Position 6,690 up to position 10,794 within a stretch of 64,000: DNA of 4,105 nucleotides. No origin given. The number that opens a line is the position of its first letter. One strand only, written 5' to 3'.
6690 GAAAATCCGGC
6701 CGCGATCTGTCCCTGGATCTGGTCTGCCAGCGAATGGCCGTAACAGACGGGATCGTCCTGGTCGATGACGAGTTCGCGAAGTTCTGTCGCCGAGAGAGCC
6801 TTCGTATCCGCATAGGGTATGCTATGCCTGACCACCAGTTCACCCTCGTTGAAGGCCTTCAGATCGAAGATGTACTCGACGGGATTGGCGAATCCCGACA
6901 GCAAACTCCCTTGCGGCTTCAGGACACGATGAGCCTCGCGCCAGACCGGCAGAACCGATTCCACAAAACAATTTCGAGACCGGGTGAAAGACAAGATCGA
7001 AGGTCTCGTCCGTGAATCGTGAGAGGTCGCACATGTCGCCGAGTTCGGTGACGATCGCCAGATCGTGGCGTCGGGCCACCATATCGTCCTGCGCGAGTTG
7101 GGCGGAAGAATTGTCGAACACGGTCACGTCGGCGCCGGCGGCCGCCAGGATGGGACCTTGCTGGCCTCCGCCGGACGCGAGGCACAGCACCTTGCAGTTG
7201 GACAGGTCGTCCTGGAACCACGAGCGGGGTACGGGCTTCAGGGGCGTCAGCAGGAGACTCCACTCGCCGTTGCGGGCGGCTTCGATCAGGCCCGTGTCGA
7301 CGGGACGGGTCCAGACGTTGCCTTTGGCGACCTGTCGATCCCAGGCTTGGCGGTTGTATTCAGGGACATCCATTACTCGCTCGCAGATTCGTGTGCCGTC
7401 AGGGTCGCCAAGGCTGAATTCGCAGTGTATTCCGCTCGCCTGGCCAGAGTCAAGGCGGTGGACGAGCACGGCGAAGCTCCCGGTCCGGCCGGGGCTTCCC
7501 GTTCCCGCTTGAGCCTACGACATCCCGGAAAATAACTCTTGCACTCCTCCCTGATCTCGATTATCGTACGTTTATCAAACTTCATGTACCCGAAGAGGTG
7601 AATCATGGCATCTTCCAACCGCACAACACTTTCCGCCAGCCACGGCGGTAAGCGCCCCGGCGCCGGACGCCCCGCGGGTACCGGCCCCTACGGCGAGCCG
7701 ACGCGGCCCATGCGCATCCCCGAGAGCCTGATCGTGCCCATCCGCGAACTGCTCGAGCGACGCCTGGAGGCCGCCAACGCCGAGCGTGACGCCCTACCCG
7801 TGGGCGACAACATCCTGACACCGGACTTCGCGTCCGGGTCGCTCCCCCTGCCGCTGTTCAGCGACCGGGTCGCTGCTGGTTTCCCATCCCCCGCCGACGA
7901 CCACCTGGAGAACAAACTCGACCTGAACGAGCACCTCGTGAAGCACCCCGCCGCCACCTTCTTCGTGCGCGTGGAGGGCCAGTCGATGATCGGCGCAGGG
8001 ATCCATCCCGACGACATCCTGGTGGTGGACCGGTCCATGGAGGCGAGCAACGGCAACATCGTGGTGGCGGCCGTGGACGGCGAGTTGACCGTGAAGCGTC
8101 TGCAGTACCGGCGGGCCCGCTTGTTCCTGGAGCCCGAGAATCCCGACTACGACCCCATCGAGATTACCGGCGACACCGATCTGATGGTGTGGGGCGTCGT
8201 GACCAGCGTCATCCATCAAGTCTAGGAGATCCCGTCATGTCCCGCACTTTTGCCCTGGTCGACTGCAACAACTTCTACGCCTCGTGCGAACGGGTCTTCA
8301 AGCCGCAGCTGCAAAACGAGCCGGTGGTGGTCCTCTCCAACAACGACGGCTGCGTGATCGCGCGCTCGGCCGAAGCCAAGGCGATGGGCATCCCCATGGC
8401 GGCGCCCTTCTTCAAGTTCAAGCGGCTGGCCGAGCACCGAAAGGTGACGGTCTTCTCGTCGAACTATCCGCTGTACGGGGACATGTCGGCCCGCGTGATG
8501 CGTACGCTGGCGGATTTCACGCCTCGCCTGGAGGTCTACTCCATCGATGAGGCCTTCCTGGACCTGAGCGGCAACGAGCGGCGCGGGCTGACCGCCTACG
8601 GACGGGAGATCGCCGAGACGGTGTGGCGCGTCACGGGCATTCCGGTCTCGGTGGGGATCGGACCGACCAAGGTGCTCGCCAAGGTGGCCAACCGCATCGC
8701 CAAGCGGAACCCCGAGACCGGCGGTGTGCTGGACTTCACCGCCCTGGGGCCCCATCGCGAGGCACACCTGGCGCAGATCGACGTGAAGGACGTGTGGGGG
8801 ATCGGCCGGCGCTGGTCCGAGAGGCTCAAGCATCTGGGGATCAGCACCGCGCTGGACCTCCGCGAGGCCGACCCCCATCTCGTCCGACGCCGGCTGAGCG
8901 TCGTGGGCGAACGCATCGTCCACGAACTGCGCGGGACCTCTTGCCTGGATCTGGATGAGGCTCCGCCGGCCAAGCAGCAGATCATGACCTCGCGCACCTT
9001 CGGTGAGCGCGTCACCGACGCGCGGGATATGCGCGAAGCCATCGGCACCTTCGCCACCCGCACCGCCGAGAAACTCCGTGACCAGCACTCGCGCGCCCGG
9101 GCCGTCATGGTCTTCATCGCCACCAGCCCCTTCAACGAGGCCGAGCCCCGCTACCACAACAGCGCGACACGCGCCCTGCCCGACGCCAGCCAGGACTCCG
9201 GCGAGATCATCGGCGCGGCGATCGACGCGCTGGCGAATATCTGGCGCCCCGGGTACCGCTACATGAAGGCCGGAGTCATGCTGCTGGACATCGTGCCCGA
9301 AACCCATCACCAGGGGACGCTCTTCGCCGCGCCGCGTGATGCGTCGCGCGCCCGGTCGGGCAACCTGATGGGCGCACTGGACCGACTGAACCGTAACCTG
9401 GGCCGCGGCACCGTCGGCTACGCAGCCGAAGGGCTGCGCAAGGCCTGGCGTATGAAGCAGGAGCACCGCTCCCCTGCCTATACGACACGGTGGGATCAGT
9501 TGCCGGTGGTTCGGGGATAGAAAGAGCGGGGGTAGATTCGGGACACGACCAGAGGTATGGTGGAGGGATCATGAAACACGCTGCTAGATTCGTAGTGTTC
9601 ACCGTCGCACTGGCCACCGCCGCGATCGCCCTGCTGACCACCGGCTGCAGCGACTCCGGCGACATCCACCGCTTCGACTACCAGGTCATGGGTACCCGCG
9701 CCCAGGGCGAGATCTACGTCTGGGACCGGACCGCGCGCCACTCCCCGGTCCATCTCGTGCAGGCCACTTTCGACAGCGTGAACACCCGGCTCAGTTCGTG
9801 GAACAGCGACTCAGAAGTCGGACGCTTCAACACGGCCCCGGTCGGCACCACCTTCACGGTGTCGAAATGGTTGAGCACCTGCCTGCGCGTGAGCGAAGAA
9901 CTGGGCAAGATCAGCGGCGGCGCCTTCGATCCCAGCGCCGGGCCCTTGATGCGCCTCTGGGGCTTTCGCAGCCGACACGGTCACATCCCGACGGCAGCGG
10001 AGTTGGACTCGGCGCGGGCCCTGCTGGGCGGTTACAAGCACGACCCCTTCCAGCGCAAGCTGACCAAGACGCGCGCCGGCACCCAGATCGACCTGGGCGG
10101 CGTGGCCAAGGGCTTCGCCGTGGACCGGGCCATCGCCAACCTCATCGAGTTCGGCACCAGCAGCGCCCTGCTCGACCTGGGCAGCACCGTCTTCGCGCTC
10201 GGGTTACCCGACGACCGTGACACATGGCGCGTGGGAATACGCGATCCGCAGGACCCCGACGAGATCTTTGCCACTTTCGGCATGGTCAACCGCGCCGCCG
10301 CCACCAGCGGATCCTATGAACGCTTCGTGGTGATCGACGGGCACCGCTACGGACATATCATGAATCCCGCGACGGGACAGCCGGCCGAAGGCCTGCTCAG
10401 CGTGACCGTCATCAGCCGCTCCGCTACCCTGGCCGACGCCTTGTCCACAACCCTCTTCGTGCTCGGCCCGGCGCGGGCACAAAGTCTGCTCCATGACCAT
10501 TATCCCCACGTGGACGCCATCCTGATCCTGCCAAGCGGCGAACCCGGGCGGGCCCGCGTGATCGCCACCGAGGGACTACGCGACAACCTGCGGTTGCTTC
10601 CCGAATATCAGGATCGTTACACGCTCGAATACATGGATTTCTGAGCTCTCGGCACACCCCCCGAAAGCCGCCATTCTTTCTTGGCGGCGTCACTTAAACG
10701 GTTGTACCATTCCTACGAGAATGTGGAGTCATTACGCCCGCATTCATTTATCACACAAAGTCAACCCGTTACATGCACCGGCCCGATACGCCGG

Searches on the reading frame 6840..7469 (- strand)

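Call 86: search_protein_families(library=pfam, proteins=[window:6840-7469:-], max_evalue=0.001)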
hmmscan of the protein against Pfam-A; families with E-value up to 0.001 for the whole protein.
window:6840-7469:- (209 aa): 4 families
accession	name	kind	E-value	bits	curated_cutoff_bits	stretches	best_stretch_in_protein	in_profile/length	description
PF13649.12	Methyltransf_25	-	1.7e-06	29.1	27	1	94-162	1-70/97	Methyltransferase domain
PF08241.18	Methyltransf_11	-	4.1e-06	27.8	21.2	1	95-161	1-65/95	Methyltransferase domain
PF13847.12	Methyltransf_31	-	0.00038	20.6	27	1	90-161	3-79/145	Methyltransferase domain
PF03848.20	TehB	-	0.00084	19.3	20.4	0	89-168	29-107/193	Tellurite resistance protein TehB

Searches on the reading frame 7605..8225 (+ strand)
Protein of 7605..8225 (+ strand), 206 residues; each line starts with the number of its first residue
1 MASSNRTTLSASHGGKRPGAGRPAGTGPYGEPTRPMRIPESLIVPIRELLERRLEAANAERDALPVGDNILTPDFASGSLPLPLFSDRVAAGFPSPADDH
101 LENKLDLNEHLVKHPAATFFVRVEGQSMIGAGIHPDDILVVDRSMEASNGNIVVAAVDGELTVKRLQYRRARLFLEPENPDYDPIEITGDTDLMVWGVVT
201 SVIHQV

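Call 50: search_protein_families(library=pfam, proteins=[window:7605-8225:+], max_evalue=0.0001)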
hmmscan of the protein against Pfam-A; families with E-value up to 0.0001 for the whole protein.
window:7605-8225:+ (206 aa): 1 family
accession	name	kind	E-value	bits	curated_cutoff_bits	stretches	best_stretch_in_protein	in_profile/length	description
PF00717.28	Peptidase_S24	-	1.3e-33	115.5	23.3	1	83-199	1-115/116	Peptidase S24-like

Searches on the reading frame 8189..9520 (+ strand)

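Call 50: search_protein_families(library=pfam, proteins=[window:8189-9520:+], max_evalue=0.0001)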
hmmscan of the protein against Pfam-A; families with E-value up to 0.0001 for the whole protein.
window:8189-9520:+ (443 aa): 3 families
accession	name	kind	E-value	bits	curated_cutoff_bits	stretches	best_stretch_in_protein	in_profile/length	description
PF00817.25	IMS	-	2.5e-39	135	23.2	1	24-168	1-147/148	impB/mucB/samB family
PF13438.11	DUF4113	-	2.3e-24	85.6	24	1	392-441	2-51/51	Domain of unknown function (DUF4113)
PF11799.13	IMS_C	-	5e-24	85.3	20.7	1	262-378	1-109/109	impB/mucB/samB family C-terminal domain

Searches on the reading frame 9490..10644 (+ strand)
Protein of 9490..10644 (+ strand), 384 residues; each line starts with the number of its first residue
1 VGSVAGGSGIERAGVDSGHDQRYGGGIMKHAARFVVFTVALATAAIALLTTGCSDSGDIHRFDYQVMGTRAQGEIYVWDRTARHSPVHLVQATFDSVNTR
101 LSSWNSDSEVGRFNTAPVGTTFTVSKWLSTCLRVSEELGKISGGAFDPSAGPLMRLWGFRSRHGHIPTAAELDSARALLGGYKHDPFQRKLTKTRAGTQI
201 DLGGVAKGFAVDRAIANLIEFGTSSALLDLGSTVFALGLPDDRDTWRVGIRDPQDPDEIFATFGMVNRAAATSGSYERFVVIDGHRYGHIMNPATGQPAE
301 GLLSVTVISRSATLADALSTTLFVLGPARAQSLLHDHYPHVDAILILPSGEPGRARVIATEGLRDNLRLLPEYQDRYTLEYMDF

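Call 50: search_protein_families(library=pfam, proteins=[window:9490-10644:+], max_evalue=0.0001)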
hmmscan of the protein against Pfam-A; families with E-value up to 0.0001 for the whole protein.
window:9490-10644:+ (384 aa): 1 family
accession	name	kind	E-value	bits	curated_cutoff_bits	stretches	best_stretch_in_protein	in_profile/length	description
PF02424.20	ApbE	-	4.6e-74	249.7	25.6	1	67-345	1-266/266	ApbE family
